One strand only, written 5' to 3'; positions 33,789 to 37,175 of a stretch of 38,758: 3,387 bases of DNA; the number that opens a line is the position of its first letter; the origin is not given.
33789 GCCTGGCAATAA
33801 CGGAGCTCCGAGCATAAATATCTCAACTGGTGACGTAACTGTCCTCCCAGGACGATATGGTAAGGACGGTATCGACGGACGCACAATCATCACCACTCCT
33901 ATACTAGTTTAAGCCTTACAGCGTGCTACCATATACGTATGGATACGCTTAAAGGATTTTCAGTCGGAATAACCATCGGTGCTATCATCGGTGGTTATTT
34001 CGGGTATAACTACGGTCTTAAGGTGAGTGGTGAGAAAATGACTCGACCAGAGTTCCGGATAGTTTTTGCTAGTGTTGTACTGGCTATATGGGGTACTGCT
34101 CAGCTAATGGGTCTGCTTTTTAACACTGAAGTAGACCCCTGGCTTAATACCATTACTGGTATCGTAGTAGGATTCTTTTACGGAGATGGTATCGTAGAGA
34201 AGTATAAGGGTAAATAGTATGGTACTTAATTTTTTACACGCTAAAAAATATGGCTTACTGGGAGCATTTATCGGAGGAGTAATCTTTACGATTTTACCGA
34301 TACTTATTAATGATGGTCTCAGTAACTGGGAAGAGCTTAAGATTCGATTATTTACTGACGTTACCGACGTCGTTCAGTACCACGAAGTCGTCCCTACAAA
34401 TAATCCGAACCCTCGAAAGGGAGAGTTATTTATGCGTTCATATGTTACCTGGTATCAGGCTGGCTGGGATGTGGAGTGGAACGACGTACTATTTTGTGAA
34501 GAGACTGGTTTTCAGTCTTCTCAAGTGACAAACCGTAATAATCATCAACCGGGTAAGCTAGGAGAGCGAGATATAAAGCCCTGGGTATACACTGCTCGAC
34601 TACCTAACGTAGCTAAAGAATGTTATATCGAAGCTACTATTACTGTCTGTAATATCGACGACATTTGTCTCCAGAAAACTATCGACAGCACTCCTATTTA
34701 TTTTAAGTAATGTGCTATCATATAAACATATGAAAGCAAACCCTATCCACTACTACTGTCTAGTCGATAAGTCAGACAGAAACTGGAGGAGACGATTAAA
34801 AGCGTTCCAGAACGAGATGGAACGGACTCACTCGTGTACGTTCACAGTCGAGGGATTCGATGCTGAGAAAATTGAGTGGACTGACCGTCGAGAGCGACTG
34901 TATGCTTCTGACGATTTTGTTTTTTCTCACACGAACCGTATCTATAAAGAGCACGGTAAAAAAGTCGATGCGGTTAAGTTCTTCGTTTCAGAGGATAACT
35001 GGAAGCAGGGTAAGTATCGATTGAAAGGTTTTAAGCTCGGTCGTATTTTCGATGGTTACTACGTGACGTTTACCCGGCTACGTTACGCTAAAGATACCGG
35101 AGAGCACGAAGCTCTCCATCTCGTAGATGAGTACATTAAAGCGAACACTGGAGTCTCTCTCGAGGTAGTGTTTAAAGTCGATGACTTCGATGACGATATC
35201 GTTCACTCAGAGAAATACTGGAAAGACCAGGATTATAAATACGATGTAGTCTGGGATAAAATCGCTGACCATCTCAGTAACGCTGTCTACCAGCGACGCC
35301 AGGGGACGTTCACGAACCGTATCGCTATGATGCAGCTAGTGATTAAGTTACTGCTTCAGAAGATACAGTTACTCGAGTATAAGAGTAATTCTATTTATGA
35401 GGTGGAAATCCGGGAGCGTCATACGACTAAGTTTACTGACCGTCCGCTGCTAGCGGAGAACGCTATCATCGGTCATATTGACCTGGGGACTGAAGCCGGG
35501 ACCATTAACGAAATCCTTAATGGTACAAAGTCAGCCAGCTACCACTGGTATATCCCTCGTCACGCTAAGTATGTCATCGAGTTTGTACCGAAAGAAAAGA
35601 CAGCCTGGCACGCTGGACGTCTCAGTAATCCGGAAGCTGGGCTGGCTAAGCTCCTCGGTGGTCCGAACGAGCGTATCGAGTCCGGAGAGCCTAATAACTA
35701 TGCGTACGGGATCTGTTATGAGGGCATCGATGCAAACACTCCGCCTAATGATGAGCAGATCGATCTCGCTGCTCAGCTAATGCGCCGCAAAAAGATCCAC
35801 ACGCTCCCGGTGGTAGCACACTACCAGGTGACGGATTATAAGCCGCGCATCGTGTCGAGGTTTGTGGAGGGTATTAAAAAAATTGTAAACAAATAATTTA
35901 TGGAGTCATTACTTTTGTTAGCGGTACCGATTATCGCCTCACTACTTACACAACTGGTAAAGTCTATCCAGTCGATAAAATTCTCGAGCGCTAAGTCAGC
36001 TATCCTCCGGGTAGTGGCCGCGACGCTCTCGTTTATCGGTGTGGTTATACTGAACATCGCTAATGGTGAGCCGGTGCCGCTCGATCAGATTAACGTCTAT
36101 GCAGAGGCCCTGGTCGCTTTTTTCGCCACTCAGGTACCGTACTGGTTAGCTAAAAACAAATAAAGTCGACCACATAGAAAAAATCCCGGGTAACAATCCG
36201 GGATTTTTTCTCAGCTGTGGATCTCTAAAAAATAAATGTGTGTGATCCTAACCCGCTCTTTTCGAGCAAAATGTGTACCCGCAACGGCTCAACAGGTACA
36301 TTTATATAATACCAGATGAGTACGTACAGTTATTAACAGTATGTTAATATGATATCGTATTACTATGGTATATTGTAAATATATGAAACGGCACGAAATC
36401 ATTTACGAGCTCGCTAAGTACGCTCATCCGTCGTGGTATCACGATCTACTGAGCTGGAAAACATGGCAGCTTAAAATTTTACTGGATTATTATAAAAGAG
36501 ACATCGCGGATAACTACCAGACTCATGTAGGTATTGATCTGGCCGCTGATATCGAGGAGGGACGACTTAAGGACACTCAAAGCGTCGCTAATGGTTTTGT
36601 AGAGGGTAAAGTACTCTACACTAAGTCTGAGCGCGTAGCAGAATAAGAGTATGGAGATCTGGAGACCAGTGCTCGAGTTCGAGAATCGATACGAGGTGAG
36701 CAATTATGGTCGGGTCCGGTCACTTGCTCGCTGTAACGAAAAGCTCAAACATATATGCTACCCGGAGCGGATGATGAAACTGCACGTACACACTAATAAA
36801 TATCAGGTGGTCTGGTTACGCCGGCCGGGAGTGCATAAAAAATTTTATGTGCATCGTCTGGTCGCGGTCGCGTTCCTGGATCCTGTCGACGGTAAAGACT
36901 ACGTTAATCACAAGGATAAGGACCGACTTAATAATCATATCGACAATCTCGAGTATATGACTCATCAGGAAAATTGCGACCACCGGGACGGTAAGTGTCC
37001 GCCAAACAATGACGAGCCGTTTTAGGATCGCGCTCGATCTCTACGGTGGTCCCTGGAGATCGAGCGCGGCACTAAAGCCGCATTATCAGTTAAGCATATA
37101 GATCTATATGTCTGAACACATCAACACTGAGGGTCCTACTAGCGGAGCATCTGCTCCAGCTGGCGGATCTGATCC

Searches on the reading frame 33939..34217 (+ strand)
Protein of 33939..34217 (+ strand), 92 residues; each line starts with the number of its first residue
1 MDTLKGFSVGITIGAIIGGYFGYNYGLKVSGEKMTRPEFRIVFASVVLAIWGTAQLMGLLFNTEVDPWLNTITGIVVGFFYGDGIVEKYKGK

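Call 58: search_protein_families(library=pfam, proteins=[window:33939-34217:+], max_evalue=0.01)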
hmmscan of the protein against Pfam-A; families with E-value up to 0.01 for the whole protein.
window:33939-34217:+ (92 aa): 1 family
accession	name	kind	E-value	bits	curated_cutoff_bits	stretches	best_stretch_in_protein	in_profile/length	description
PF09858.14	DUF2085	-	0.0011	19.7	25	1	9-81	23-87/90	Predicted membrane protein (DUF2085)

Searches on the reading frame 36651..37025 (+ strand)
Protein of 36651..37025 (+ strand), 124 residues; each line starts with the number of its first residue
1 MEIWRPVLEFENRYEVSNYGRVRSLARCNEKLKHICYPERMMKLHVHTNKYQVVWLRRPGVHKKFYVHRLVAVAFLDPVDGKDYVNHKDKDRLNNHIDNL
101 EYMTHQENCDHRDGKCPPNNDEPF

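Call 57: search_protein_families(library=pfam, proteins=[window:36651-37025:+], max_evalue=0.01)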
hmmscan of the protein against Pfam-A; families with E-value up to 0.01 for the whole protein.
window:36651-37025:+ (124 aa): 2 families
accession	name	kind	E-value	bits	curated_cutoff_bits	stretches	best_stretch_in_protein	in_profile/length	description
PF07463.16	NUMOD4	-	3e-13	50.2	23.4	1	2-57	1-49/49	NUMOD4 motif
PF13392.12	HNH_3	-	2.8e-11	43.3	24.8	1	66-108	2-44/46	HNH endonuclease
